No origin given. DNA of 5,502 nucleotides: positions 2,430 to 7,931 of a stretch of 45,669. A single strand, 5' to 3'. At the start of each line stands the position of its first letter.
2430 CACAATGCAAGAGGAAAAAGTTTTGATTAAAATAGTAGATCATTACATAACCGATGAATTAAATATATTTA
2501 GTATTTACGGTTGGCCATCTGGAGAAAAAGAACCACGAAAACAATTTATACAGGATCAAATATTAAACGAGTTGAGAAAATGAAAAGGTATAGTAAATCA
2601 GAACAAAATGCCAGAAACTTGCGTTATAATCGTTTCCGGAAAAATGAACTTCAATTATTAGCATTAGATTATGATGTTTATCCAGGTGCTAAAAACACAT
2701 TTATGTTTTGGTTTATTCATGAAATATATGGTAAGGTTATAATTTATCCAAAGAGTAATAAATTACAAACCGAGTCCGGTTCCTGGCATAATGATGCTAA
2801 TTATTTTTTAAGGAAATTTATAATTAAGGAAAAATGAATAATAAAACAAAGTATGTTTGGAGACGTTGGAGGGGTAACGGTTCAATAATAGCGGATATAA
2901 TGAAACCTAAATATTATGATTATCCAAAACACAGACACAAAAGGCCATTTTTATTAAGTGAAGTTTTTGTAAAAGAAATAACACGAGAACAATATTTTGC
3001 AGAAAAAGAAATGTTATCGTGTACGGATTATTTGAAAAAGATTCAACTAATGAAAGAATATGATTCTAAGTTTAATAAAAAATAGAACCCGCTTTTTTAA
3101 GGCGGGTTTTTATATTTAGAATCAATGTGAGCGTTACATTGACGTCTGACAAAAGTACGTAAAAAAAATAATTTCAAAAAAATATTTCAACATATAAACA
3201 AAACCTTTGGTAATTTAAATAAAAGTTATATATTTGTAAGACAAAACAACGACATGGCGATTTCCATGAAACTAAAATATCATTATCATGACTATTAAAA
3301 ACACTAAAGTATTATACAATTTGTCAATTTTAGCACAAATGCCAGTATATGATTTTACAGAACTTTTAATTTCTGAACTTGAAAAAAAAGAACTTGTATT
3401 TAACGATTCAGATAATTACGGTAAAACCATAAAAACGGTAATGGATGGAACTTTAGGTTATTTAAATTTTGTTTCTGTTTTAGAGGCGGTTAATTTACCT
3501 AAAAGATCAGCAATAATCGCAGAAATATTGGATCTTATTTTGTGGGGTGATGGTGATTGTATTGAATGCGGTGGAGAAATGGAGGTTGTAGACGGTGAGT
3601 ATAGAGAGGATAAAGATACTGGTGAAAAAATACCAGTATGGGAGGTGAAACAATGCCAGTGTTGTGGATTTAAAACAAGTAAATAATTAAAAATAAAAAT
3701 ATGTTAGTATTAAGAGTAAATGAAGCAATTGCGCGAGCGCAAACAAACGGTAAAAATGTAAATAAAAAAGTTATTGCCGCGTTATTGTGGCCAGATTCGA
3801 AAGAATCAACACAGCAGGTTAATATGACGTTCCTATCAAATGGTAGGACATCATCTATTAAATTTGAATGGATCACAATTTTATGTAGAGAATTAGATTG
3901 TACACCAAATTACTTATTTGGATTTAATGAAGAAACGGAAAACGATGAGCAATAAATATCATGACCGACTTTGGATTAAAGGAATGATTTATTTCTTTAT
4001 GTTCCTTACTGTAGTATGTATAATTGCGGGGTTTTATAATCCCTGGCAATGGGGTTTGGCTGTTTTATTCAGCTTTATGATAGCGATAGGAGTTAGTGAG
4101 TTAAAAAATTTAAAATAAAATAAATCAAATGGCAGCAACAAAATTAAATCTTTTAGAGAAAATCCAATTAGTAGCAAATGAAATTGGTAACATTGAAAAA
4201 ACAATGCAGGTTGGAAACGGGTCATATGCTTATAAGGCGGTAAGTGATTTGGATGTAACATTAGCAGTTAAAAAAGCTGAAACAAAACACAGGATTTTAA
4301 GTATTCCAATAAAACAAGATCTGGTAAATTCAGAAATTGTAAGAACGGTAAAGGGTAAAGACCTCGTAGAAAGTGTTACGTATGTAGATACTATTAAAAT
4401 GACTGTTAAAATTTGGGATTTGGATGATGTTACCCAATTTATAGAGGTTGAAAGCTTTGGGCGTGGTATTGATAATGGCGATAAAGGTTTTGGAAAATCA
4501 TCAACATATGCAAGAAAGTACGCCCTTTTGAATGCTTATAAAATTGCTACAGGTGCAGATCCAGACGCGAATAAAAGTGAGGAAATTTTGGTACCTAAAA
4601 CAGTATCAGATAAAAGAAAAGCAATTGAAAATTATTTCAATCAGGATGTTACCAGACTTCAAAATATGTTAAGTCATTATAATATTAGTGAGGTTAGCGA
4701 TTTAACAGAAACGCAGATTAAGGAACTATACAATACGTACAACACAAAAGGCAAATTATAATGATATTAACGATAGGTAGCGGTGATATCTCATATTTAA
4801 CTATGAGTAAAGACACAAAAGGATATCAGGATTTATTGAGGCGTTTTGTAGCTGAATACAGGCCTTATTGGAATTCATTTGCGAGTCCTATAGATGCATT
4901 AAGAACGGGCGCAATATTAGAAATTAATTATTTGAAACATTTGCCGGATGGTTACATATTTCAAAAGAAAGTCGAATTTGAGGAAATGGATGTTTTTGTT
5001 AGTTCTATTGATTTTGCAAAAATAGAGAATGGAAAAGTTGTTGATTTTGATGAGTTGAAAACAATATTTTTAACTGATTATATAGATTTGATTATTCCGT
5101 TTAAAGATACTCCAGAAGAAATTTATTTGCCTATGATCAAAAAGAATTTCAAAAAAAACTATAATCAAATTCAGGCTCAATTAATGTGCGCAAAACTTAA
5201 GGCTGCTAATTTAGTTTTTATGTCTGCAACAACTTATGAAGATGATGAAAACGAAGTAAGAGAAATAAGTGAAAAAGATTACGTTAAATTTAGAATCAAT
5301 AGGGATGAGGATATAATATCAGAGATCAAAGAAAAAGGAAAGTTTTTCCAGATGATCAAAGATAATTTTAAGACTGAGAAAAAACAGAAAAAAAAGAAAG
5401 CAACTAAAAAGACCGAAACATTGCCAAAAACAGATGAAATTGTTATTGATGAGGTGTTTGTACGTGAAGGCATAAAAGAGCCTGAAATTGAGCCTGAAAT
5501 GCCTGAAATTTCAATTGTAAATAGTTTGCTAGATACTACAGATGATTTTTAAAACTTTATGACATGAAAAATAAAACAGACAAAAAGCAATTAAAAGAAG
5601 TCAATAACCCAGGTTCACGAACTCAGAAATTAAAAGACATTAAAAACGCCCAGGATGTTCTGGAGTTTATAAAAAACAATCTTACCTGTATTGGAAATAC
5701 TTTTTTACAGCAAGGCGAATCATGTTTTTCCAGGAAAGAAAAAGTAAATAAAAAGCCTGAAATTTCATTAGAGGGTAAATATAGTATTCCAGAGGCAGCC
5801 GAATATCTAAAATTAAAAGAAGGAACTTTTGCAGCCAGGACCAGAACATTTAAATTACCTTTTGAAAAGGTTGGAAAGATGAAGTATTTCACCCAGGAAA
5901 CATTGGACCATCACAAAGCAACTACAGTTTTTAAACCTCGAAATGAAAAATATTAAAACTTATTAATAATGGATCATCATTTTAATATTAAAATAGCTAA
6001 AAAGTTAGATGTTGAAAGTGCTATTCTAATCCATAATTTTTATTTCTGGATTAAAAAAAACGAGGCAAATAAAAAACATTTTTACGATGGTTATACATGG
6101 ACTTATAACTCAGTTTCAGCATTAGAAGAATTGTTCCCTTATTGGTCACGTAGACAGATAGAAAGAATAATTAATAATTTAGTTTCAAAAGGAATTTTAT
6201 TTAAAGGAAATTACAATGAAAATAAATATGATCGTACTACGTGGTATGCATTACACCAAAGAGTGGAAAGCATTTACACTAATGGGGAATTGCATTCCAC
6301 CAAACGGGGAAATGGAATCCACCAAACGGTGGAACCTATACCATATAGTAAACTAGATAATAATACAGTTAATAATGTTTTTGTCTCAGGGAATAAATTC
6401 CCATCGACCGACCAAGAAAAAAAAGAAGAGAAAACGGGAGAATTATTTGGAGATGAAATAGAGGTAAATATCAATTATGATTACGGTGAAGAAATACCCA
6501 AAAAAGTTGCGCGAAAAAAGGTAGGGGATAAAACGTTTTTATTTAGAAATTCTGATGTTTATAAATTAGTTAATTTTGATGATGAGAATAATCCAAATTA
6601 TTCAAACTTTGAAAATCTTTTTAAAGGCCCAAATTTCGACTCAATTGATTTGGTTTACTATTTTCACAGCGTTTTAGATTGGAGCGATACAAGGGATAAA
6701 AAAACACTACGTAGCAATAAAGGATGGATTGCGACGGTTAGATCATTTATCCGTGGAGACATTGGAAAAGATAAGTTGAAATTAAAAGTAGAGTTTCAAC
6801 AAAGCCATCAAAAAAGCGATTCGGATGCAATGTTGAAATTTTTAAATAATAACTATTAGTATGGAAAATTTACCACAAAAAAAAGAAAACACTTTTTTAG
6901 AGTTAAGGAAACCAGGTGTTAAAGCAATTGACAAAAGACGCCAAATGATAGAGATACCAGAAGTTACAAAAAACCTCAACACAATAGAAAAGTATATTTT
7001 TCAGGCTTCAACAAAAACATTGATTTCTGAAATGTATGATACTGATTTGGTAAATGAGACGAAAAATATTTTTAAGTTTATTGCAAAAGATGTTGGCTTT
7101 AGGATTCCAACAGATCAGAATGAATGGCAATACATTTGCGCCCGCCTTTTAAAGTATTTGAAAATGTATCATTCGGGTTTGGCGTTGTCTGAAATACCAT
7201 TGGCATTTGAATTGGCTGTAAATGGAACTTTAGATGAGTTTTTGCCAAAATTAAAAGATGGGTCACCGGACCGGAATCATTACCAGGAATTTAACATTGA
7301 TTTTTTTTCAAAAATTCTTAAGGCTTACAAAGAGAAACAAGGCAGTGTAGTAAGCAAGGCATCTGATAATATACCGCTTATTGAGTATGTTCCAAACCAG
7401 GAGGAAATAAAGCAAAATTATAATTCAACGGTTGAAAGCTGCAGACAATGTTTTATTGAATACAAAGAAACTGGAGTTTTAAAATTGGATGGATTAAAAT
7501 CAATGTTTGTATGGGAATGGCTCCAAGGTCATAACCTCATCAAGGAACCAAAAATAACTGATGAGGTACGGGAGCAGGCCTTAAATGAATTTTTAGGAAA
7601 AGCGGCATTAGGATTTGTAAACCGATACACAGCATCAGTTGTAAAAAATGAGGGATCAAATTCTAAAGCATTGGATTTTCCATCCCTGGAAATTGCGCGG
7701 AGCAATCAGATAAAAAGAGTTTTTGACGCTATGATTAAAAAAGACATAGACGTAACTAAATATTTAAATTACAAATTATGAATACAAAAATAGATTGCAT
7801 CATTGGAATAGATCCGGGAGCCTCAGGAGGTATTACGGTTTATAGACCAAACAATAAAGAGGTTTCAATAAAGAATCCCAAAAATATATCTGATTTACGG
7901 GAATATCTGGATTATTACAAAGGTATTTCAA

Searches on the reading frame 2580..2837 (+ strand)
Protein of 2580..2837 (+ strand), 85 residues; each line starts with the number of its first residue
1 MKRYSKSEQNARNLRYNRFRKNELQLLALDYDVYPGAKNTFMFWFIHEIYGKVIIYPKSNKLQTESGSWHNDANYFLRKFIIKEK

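Call 9: search_protein_families(library=phrogs, proteins=[window:2580-2837:+], max_evalue=0.01)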
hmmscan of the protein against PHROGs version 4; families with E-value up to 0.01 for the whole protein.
window:2580-2837:+ (85 aa): 0 families

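Call 10: search_protein_families(library=pfam, proteins=[window:2580-2837:+], max_evalue=0.01)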
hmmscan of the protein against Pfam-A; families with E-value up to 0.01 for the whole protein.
window:2580-2837:+ (85 aa): 0 families

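Call 67: search_protein_families(library=ncbifam, proteins=[window:2580-2837:+], max_evalue=0.01)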
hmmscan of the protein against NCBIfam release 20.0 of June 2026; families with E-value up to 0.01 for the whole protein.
window:2580-2837:+ (85 aa): 0 families

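Call 79: find_homologous_proteins(query=window:2580-2837:+, max_evalue=0.01)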
Query window:2580-2837:+ (85 aa): 1 proteins with E <= 0.01 among 1 candidates.
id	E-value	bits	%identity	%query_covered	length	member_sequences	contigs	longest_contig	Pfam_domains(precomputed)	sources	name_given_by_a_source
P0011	3.0e-51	188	100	100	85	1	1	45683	-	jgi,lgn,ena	-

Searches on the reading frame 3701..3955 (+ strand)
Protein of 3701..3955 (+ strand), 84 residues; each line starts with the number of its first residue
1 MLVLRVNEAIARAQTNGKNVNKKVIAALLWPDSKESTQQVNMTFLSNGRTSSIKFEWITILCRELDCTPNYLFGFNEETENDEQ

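Call 39: search_protein_families(library=pfam, proteins=[window:3701-3955:+], max_evalue=0.01)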
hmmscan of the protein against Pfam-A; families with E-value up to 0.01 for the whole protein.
window:3701-3955:+ (84 aa): 0 families

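Call 40: search_protein_families(library=phrogs, proteins=[window:3701-3955:+], max_evalue=0.001)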
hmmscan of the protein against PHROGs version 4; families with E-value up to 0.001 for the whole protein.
window:3701-3955:+ (84 aa): 1 family
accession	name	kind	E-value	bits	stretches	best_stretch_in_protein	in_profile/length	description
phrog_7396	-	unknown function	0.00046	20.9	1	9-83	21-88/227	-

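Call 67: search_protein_families(library=ncbifam, proteins=[window:3701-3955:+], max_evalue=0.01)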
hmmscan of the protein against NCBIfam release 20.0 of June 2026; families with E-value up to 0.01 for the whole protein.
window:3701-3955:+ (84 aa): 0 families

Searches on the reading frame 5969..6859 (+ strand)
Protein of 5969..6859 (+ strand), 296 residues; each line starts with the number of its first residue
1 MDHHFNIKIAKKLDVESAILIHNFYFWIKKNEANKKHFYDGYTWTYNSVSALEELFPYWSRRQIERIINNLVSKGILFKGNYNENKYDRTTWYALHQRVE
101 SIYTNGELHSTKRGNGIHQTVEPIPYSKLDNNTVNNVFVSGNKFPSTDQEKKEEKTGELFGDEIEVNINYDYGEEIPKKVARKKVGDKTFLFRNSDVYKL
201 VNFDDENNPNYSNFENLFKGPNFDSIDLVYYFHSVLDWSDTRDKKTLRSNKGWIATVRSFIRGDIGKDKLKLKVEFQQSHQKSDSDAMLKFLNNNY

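Call 39: search_protein_families(library=pfam, proteins=[window:5969-6859:+], max_evalue=0.01)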
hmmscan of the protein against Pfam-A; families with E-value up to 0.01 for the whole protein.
window:5969-6859:+ (296 aa): 0 families

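Call 40: search_protein_families(library=phrogs, proteins=[window:5969-6859:+], max_evalue=0.001)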
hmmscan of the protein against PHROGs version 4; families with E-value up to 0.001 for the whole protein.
window:5969-6859:+ (296 aa): 7 families
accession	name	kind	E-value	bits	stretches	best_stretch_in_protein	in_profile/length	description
phrog_11233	-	DNA, RNA and nucleotide metabolism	9.7e-33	114.8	1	3-117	4-118/297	replication initiation protein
phrog_6493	-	DNA, RNA and nucleotide metabolism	3.8e-21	76.6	1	7-179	16-188/261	DnaD-like helicase loader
phrog_678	-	DNA, RNA and nucleotide metabolism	2.1e-11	45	1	23-179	62-204/346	replication initiation O-like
phrog_428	-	DNA, RNA and nucleotide metabolism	3.6e-10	40.6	1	27-154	117-217/455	replication initiation protein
phrog_270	-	DNA, RNA and nucleotide metabolism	1.2e-08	35.7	1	21-145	48-152/383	replication initiation protein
phrog_6969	-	unknown function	2.2e-08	35.1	1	218-279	151-209/216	-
phrog_22444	-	unknown function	2.9e-05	24.6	1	10-94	48-136/352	-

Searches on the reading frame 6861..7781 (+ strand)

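Call 39: search_protein_families(library=pfam, proteins=[window:6861-7781:+], max_evalue=0.01)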
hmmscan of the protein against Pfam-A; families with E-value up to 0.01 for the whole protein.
window:6861-7781:+ (306 aa): 0 families

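Call 40: search_protein_families(library=phrogs, proteins=[window:6861-7781:+], max_evalue=0.001)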
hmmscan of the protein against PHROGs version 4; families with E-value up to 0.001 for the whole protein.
window:6861-7781:+ (306 aa): 2 families
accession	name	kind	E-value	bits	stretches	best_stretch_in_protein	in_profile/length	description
phrog_34953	-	unknown function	1.7e-31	110.6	1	22-293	23-295/315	-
phrog_26016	-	unknown function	0.00078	20.1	0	55-158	21-108/255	-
